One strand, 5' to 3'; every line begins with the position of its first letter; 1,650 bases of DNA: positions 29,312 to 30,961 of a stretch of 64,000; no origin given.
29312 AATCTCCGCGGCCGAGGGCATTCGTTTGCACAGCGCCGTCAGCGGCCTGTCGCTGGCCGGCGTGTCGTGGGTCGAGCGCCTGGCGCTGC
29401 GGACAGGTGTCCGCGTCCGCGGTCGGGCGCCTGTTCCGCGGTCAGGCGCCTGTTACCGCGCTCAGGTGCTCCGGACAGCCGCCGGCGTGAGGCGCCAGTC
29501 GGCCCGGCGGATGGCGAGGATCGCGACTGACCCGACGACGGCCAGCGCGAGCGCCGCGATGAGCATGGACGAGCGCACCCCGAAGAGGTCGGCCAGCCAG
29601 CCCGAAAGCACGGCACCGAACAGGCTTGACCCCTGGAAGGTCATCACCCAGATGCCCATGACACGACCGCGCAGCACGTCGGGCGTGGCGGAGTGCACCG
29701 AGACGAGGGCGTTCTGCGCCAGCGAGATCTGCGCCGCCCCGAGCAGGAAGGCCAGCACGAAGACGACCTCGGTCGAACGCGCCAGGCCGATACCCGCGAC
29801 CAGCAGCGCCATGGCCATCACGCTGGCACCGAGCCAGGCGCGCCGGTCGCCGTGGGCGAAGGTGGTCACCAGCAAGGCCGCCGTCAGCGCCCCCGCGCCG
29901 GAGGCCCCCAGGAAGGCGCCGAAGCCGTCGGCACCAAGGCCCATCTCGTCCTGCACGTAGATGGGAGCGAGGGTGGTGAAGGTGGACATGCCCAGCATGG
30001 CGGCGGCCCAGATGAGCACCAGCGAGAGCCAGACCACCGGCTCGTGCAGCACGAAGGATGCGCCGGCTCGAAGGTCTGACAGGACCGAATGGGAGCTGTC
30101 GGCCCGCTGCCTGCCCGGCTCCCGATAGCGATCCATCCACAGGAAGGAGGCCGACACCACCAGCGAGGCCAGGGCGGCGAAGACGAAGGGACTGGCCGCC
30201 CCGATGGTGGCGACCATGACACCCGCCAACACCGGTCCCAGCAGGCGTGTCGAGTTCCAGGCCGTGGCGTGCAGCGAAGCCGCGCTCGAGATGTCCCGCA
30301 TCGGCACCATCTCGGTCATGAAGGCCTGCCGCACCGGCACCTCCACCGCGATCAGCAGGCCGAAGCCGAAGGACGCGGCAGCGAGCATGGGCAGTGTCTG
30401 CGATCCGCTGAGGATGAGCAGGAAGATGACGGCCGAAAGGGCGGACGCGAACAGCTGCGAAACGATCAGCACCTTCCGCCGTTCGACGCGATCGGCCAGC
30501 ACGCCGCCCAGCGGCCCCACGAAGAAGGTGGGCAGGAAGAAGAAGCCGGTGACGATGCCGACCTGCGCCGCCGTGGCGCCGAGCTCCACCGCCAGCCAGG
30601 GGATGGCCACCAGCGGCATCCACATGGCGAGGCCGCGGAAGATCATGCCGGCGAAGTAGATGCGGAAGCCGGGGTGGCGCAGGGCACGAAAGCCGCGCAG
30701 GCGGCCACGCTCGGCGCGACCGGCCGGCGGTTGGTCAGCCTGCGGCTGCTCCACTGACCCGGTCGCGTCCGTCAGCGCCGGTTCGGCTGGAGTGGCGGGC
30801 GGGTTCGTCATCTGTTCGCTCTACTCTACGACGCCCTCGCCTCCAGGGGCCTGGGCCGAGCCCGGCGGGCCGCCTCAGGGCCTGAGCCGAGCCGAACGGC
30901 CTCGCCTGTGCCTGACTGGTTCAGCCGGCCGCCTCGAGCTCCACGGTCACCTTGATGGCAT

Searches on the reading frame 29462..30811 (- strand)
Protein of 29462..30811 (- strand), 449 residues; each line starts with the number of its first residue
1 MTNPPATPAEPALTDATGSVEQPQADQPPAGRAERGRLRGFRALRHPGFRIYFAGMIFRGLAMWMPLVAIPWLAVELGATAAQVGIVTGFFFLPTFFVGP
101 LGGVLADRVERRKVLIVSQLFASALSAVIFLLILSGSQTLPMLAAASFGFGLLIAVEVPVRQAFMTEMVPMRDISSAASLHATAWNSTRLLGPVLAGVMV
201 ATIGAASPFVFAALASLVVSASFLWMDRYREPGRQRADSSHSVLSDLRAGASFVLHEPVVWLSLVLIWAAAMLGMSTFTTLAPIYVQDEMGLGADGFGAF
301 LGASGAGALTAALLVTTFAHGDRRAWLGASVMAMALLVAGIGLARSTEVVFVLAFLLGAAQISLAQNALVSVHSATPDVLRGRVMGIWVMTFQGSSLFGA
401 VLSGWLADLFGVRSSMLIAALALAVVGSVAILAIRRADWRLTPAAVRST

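Call 82: search_protein_families(library=pfam, proteins=[window:29462-30811:-], max_evalue=0.01)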
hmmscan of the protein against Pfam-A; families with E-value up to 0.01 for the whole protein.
window:29462-30811:- (449 aa): 3 families
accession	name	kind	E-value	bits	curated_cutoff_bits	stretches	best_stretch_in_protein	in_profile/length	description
PF05977.19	MFS_3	-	3.9e-44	151.4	27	1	41-431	4-391/524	Transmembrane secretion effector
PF07690.21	MFS_1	-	6.3e-44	150.7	33.4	2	53-316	2-259/347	Major Facilitator Superfamily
PF12832.13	MFS_1_like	-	0.0018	17.8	25.2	1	76-414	28-369/373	MFS_1 like family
